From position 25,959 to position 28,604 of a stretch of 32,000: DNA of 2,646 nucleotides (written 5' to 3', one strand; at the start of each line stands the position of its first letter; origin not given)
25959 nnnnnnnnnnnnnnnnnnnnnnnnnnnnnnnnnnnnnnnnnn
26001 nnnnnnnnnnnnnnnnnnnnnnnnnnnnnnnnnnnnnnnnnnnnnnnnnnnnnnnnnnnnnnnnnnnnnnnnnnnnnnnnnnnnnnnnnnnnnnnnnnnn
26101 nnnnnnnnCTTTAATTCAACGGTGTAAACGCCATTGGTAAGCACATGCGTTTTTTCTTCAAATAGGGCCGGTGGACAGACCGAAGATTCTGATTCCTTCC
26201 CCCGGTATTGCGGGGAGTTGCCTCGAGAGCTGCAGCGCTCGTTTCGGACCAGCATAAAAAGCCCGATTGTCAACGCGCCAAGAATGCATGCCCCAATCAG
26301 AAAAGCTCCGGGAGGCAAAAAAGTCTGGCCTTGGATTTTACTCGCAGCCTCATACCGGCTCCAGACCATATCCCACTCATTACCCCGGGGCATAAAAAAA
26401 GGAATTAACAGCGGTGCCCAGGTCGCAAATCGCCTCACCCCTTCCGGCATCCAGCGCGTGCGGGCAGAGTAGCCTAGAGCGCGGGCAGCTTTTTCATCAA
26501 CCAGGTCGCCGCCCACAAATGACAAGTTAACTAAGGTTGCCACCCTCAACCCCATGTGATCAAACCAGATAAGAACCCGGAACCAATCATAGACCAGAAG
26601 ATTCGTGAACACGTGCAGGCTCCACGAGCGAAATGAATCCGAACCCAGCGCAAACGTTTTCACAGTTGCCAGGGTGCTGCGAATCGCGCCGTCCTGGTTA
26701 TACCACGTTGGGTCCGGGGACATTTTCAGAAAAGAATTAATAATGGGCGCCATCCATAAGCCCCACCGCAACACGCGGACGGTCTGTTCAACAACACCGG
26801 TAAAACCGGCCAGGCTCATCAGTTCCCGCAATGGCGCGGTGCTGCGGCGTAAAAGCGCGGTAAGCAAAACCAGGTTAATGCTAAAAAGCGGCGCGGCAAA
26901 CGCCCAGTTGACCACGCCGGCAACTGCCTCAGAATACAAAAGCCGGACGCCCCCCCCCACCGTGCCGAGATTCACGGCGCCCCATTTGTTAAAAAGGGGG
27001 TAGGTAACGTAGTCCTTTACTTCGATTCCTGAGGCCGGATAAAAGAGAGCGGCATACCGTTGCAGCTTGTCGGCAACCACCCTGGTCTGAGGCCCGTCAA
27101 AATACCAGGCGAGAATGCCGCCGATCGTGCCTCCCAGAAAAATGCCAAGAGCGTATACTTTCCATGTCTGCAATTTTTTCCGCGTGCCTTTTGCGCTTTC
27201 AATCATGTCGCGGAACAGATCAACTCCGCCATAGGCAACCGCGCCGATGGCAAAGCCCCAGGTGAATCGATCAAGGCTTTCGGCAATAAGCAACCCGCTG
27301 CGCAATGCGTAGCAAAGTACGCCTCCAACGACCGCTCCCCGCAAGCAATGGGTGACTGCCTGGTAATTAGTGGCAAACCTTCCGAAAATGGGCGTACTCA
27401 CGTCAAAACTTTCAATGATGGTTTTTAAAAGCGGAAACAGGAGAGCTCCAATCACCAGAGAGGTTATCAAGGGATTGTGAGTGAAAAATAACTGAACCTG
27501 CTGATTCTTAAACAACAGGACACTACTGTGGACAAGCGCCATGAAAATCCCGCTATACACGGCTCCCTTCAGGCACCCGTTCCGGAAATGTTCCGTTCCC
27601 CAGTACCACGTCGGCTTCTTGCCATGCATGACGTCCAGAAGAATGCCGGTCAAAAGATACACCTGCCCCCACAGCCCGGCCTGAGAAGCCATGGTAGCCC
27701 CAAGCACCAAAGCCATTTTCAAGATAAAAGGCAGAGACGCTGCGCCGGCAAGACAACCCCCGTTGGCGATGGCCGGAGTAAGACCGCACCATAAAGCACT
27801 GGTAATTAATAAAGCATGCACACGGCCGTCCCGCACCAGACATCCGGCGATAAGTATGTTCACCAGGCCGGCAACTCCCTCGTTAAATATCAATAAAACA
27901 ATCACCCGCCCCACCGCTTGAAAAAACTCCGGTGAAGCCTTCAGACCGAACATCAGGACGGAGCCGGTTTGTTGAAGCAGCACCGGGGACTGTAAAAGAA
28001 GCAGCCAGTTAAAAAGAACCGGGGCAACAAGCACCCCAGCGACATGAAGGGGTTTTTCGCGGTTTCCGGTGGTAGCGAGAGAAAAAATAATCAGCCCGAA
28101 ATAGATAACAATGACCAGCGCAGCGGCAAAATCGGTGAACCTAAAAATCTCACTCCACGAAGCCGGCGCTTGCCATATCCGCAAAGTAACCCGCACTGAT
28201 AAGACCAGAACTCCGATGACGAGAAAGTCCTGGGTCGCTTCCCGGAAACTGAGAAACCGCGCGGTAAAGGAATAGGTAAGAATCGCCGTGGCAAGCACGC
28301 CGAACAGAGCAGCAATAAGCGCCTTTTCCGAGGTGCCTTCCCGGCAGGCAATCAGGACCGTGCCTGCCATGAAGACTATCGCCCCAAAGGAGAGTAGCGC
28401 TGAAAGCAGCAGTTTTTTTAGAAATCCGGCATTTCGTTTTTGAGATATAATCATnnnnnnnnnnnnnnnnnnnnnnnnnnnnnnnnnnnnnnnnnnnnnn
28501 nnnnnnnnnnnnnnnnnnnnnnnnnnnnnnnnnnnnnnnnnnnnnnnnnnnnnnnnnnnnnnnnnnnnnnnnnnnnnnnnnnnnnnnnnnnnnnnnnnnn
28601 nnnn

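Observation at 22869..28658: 1929-aa fusion of a large unassigned polytopic membrane domain to a GH94 phosphorylase domain, with no GT84 domain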

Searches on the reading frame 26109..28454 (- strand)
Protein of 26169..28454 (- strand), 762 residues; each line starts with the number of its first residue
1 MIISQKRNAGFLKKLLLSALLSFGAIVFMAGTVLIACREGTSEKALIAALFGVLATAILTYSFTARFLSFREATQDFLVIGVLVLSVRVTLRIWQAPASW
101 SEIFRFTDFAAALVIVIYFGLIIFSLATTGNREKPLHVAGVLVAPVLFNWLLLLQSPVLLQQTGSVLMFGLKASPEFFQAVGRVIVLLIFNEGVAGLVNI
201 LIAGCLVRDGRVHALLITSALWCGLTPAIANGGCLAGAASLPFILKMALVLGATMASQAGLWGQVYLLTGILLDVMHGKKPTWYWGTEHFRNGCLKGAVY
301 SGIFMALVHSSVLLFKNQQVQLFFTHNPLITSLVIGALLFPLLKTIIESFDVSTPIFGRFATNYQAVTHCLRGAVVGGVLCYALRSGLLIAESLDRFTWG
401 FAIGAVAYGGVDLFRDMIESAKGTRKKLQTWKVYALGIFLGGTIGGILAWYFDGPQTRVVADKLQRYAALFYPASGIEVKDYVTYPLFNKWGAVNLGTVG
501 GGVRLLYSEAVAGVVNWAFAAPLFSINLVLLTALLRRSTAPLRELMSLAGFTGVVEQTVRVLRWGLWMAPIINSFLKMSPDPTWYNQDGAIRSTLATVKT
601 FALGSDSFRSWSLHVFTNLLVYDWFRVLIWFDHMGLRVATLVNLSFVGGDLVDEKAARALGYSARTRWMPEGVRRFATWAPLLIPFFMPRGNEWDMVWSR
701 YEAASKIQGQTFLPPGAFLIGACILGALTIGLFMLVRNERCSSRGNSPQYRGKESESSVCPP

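Call 10: find_homologous_proteins(query=window:26169-28451:-, max_evalue=0.001)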
Query window:26169-28451:- (761 aa): 15 proteins with E <= 0.001 among 8000 candidates.
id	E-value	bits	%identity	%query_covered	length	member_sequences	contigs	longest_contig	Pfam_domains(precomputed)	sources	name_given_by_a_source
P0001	1.0e-276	938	82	70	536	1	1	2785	-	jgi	jgi:hypothetical protein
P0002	4.9e-266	903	85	64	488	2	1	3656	-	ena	-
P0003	1.7e-257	875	85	63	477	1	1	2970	-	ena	-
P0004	2.0e-189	650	52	78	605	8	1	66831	-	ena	-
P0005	3.7e-151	523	42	84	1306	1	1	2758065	PF06165.19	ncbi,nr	ncbi:MAG: hypothetical protein IPP35_02605 [Elusimicrobia bacterium]|nr:hypothetical protein [Elusim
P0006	1.2e-150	521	43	81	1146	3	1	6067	PF06165.19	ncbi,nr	ncbi:MAG TPA: glycosyl transferase family 36, partial [Roseiarcus sp.]|nr:glycosyl transferase famil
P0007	5.7e-140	486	42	87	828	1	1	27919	-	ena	-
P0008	4.5e-136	473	41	85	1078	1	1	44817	-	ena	-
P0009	2.9e-130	454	48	63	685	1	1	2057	PF06165.19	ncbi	ncbi:MAG TPA: hypothetical protein VGH33_08855, partial [Isosphaeraceae bacterium]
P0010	2.1e-123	431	46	60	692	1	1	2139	PF06165.19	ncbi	ncbi:MAG TPA: hypothetical protein VF933_12460, partial [Streptosporangiaceae bacterium]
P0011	7.4e-104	367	39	68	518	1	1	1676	-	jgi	jgi:cyclic beta-1,2-glucan synthetase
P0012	4.8e-99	351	38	74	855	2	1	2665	-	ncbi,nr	ncbi:MAG TPA: hypothetical protein VFF52_15615, partial [Isosphaeraceae bacterium]|nr:hypothetical p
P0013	8.4e-90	320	42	52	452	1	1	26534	-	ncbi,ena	-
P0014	3.0e-84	302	42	50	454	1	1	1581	-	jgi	jgi:cyclic beta-1,2-glucan synthetase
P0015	1.4e-50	191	44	32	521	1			-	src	-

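Call 17: find_related_loci(query=A2, collection=genome_contigs, flank=10000)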
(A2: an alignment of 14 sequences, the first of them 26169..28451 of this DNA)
Query A2 (761 aa) in genome_contigs; peptide patterns used: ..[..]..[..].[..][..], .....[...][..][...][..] (x = any residue, [..] = any of these).
384 stretches matched a pattern; 333 encode a relative of the query (tblastn E <= 1e-3); the best 80 are kept; 80 distinct loci.
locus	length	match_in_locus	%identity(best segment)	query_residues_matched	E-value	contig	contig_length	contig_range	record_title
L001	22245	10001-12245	87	12-760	0e+0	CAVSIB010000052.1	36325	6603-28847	MAG: uncultured delta proteobacterium isolate MFD01476.bin.2.114 genome assembly, contig: contig_73855, whole genome sho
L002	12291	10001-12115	60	11-714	0e+0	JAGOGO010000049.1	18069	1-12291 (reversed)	MAG: Deltaproteobacteria bacterium isolate Go_SlDig_bin_103 Go_SlDig_8831_length_18069_cov_6.818526, whole genome shotgu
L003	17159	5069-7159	52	43-739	0e+0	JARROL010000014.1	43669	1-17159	MAG: Desulfobacterales bacterium isolate Spart_149_MAG scaffold_1096, whole genome shotgun sequence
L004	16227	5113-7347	50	1-739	0e+0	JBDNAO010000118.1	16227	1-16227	MAG: Desulfobacterales bacterium isolate SJRS4.bin.22 k97_99124, whole genome shotgun sequence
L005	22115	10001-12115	52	43-747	0e+0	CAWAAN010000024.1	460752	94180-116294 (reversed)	MAG: uncultured delta proteobacterium isolate MFD01721.bin.2.15 genome assembly, contig: contig_7736, whole genome shotg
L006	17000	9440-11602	51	43-760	0e+0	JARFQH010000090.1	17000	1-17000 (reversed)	MAG: Desulfobacteraceae bacterium isolate MAG_Ve_Sed_19 k141_5229301, whole genome shotgun sequence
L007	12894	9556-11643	52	44-739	0e+0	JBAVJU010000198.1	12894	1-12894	MAG: Desulfobacterales bacterium isolate MFD04317_ilm_asm_bin18 k127_247901, whole genome shotgun sequence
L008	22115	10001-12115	51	43-747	0e+0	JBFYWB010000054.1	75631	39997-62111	MAG: Deltaproteobacteria bacterium isolate PPR_0338 PPR_0338_bin.40.fa_k121_2837711, whole genome shotgun sequence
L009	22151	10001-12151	51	43-761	0e+0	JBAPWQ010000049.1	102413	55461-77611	MAG: Desulfobacterales bacterium isolate MFD00116_ilm_asm_bin20 k127_138480, whole genome shotgun sequence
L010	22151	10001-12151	50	43-756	0e+0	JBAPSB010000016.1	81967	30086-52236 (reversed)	MAG: Desulfobacterales bacterium isolate MFD01244_ilm_asm_bin11 k127_34568, whole genome shotgun sequence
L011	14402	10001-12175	50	5-729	0e+0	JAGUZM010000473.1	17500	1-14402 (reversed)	MAG: Deltaproteobacteria bacterium isolate DeMMO6_18 c_000000041980, whole genome shotgun sequence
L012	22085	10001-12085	52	62-756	0e+0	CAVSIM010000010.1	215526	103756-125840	MAG: uncultured delta proteobacterium isolate MFD01721.bin.3.168 genome assembly, contig: contig_24832, whole genome sho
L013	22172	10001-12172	48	39-760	0e+0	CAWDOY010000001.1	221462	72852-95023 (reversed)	MAG: uncultured delta proteobacterium isolate MFD04716.bin.2.301 genome assembly, contig: contig_10329, whole genome sho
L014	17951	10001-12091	53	43-739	0e+0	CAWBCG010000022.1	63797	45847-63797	MAG: uncultured delta proteobacterium isolate MFD02923.bin.2.57 genome assembly, contig: contig_21183, whole genome shot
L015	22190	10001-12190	46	13-743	0e+0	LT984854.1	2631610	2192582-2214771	uncultured Desulfobacterium sp. isolate TRIP AH-1 genome assembly, scaffold: PITCH_a_scaffold1, whole genome shotgun seq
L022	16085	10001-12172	44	13-745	0e+0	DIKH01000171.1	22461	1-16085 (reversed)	MAG TPA_asm: Desulfobacteraceae bacterium UBA5623 UBA5623_contig_76716, whole genome shotgun sequence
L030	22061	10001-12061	45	18-709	8e-176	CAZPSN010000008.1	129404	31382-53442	MAG TPA_asm: uncultured Desulfovibrionaceae bacterium isolate binchicken_co266_170 genome assembly, contig: NODE_326_len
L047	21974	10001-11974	43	39-702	2e-163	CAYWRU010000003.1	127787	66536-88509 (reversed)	MAG TPA_asm: uncultured bacterium isolate SRP257259_co1_296 genome assembly, contig: NODE_114_length_127787_cov_6.199504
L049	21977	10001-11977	44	38-702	4e-163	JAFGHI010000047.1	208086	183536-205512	MAG: Candidatus Omnitrophota bacterium isolate Zod_Metabat.1447 k87_11021542, whole genome shotgun sequence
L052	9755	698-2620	47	77-719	2e-162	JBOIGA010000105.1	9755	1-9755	MAG: Burkholderiales bacterium isolate SD8061_metabat2.bin.3 NODE_774_length_9755_cov_1.036872, whole genome shotgun seq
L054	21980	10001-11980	42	49-714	1e-161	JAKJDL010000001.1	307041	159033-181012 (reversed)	MAG: Candidatus Omnitrophota bacterium isolate UR.bin134 NODE_1_length_307041_cov_4.371089, whole genome shotgun sequenc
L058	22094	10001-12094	42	39-742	3e-159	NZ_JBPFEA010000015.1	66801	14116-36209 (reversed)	MAG: Methylocystis sp. isolate Soil1BBIn8 k141_294413, whole genome shotgun sequence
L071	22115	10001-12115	39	45-743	2e-155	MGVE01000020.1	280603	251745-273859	MAG: Elusimicrobia bacterium RIFOXYA2_FULL_47_53 rifoxya2_full_scaffold_71, whole genome shotgun sequence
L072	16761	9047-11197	42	22-742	1e-155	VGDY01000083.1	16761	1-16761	MAG: Alphaproteobacteria bacterium isolate M_DeepCast_65m_m2_041 M_DeepCast_65m_m2_041_Ga0194120_10006355, whole genome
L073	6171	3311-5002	47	137-701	1e-156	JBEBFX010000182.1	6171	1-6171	MAG: Alphaproteobacteria bacterium isolate ASF_7 NODE_10662_length_6171_cov_2.645257, whole genome shotgun sequence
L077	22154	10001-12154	42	21-742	3e-155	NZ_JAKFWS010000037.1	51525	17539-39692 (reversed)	MAG: Methylocystis sp. isolate ND1_Bin_1_1 ND1_0000070, whole genome shotgun sequence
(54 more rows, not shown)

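Call 22: search_protein_representatives(alignment_id=A2)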
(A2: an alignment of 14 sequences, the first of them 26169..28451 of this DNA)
Query: 14 sequences, 880 profile positions. Proteins with E-value up to 0.001 (for the whole library): 836; up to 1e-10: 532; up to 1e-30: 303. The best 150 are listed.
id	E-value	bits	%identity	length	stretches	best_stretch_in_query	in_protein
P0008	0.0e+00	1281.7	-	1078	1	11-835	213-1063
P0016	0.0e+00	1178.0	-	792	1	47-822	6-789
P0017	0.0e+00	1177.0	-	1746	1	20-874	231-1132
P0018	0.0e+00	1116.4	-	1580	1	14-875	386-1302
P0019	0.0e+00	1108.3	-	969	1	25-789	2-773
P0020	0.0e+00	1100.4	-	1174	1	17-874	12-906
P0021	0.0e+00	1098.1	-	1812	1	8-875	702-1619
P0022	0.0e+00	1092.2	-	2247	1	19-874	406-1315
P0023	0.0e+00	1081.0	-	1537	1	19-875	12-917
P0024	0.0e+00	1078.3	-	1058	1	31-874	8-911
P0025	0.0e+00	1056.1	-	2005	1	23-874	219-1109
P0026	9.0e-289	976.9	-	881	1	184-874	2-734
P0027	2.1e-281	952.5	-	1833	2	21-876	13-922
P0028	3.7e-273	925.3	-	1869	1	28-874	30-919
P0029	4.8e-267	905.0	-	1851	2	29-875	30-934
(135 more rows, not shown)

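Call 23: find_homologous_proteins(query=A2, max_evalue=1e-10)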
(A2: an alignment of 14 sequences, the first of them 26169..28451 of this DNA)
Query A2 (14 sequences) (761 aa, profile of the alignment): 109 proteins with E <= 1e-10 among 8000 candidates.
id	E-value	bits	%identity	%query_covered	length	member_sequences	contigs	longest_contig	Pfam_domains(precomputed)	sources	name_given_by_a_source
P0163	0.0e+0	1291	42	86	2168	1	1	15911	PF06165.19,PF17167.11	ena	-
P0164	0.0e+0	1291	42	88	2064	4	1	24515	PF06165.19,PF17167.11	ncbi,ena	-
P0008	0.0e+0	1282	41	85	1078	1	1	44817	-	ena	-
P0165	0.0e+0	1281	42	88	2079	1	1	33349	PF06165.19,PF17167.11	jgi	jgi:cyclic beta-1,2-glucan synthetase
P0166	0.0e+0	1279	43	85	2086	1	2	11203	PF06165.19,PF17167.11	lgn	-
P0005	0.0e+0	1278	42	84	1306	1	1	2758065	PF06165.19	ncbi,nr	ncbi:MAG: hypothetical protein IPP35_02605 [Elusimicrobia bacterium]|nr:hypothetical protein [Elusim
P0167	0.0e+0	1267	42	85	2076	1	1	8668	PF06165.19,PF17167.11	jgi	jgi:cyclic beta-1,2-glucan synthetase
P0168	0.0e+0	1266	41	88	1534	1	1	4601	PF06165.19,PF17167.11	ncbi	ncbi:MAG TPA: hypothetical protein VF590_21955, partial [Isosphaeraceae bacterium]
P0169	0.0e+0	1266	43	88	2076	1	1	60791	PF06165.19,PF17167.11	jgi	jgi:cyclic beta-1,2-glucan synthetase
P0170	0.0e+0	1247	40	86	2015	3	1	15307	PF06165.19,PF17167.11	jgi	jgi:cyclic beta-1,2-glucan synthetase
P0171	0.0e+0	1247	40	86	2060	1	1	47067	PF06165.19,PF17167.11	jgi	jgi:cyclic beta-1,2-glucan synthetase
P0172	0.0e+0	1244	42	89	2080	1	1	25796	PF06165.19,PF17167.11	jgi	jgi:cyclic beta-1,2-glucan synthetase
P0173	0.0e+0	1244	43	84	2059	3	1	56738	PF06165.19,PF17167.11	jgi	-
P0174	0.0e+0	1241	43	84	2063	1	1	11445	PF06165.19,PF17167.11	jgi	jgi:cyclic beta-1,2-glucan synthetase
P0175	0.0e+0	1233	86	100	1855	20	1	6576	PF06165.19,PF17167.11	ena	-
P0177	0.0e+0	1209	90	100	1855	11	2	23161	PF06165.19,PF17167.11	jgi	jgi:cyclic beta-1,2-glucan synthetase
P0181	0.0e+0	1159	40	86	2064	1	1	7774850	PF06165.19,PF17167.11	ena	-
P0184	0.0e+0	1122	47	97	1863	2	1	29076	PF06165.19,PF17167.11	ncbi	-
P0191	0.0e+0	1089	49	96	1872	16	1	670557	PF06165.19,PF17167.11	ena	-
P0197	0.0e+0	1072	40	87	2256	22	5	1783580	PF06165.19,PF17167.11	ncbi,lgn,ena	-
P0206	0.0e+0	1043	61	93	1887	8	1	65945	PF06165.19,PF17167.11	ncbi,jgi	-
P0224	2.0e-285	968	46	96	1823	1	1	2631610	PF06165.19,PF17167.11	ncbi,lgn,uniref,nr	ncbi:putative Glycosyltransferase 36 [uncultured Desulfobacterium sp.]|uniref:Putative Glycosyltrans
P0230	6.5e-274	929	49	83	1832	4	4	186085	PF06165.19,PF17167.11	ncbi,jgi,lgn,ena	-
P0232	2.2e-269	914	45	85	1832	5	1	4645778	PF06165.19,PF17167.11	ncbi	-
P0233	1.3e-266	905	47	82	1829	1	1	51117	PF06165.19,PF17167.11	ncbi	-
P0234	2.7e-264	898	36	92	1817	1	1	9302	PF06165.19,PF17167.11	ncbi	-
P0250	3.1e-241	821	49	63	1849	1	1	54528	PF06165.19,PF17167.11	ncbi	-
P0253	1.1e-224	767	44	82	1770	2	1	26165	PF06165.19,PF17167.11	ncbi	-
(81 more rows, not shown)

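Call 28: find_encoding_contigs(protein=P0224, flank=10000, max_places=2)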
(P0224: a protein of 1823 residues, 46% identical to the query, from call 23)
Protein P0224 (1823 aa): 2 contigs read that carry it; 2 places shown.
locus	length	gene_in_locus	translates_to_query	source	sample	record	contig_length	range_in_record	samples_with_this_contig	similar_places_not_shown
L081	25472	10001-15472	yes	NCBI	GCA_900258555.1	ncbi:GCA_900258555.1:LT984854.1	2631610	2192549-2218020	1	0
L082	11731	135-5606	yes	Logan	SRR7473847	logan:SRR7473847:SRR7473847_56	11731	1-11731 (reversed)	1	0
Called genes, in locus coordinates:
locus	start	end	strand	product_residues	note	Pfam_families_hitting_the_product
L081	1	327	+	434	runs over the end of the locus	PF05195:AMP_N, PF00557:Peptidase_M24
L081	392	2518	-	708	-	PF00535:Glycos_transf_2, PF13632:Glyco_trans_2_3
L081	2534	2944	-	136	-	-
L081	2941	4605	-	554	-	PF04349:MdoG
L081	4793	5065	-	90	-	-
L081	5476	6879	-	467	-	PF00004:AAA (faint), PF00072:Response_reg, PF00158:Sigma54_activat, PF14532:Sigma54_activ_2, PF07728:AAA_5, PF25601:AAA_lid_14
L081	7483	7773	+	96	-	-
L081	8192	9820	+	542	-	PF04349:MdoG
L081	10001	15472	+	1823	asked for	PF06165:GH94_b-supersand, PF17167:Glyco_hydro_94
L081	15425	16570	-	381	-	-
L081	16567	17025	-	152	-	PF14102:Caps_synth_CapC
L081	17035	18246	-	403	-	PF08245:Mur_ligase_M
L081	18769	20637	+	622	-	PF08668:HDOD, PF01966:HD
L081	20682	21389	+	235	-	PF00027:cNMP_binding, PF07238:PilZ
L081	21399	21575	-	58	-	PF09924:LPG_synthase_C (weak)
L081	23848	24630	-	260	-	PF04333:MlaA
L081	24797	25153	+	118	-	PF02593:DUF166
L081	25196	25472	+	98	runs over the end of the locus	PF02593:DUF166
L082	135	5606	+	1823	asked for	PF06165:GH94_b-supersand, PF17167:Glyco_hydro_94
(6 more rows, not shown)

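Call 29: find_encoding_contigs(protein=P0232, flank=10000, max_places=2)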
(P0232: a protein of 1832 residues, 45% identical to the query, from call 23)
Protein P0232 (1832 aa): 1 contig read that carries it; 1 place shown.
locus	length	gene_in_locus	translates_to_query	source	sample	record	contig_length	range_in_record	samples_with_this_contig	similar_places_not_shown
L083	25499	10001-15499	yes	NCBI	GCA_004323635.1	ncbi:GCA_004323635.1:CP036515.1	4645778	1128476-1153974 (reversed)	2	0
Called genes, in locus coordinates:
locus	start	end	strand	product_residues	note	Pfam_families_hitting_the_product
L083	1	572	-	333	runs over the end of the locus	PF00077:RVP (faint), PF09668:Asp_protease (faint), PF13650:Asp_protease_2, PF13975:gag-asp_proteas, PF13650:Asp_protease_2, PF13975:gag-asp_proteas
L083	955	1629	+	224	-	PF04386:SspB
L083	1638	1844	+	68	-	PF13770:DUF4169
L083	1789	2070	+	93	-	PF13467:RHH_4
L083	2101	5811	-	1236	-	PF05170:AsmA, PF05359:DUF748 (faint), PF13116:YhdP (faint), PF05170:AsmA (weak)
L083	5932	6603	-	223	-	PF01209:Ubie_methyltran, PF13489:Methyltransf_23, PF13847:Methyltransf_31, PF08241:Methyltransf_11, PF08242:Methyltransf_12, PF13649:Methyltransf_25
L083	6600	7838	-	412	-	PF00733:Asn_synthase (weak), PF03054:tRNA_Me_trans, PF20259:tRNA_Me_trans_M, PF20258:tRNA_Me_trans_C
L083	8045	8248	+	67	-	PF00313:CSD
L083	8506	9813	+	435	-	PF17767:NAPRTase_N, PF04095:NAPRTase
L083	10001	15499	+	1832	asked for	PF06165:GH94_b-supersand, PF17167:Glyco_hydro_94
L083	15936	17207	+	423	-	PF00149:Metallophos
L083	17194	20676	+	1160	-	PF02463:SMC_N (faint), PF13476:AAA_23, PF13514:AAA_27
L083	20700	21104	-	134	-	-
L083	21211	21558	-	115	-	-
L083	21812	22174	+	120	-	-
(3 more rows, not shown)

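Call 31: find_encoding_contigs(protein=P0181, flank=10000, max_places=1)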
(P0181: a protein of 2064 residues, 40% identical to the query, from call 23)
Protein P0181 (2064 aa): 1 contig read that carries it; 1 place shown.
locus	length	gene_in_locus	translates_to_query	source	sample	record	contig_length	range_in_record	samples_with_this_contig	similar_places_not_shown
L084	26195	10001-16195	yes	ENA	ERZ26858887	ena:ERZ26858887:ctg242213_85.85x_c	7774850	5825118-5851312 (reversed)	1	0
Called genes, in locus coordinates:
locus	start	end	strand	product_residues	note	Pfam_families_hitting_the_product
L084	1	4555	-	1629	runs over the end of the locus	PF05569:Peptidase_M56, PF00775:Dioxygenase_C (faint), PF02369:Big_1 (faint), PF10670:DUF4198 (faint), PF15976:CooC_C (faint), PF24107:DUF7382 (faint), PF01060:TTR-52 (faint), PF13620:CarboxypepD_reg (weak), +3 more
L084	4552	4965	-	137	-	PF03965:Penicillinase_R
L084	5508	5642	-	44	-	-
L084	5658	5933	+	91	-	-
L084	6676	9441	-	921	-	PF00311:PEPcase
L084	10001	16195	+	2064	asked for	PF06165:GH94_b-supersand, PF17167:Glyco_hydro_94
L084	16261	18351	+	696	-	-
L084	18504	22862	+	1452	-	PF00069:Pkinase, PF03109:ABC1 (weak), PF07714:PK_Tyr_Ser-Thr, PF06439:3keto-disac_hyd, PF02210:Laminin_G_2 (faint), PF19763:DUF6250 (faint), PF21708:Glyco_hydro_59_C (faint), PF06439:3keto-disac_hyd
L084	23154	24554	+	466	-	PF01554:MatE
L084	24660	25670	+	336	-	PF00535:Glycos_transf_2, PF10111:Glyco_tranf_2_2 (weak), PF13641:Glyco_tranf_2_3 (weak)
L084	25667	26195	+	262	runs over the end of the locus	PF02353:CMAS (weak), PF13489:Methyltransf_23, PF08241:Methyltransf_11, PF08242:Methyltransf_12, PF13649:Methyltransf_25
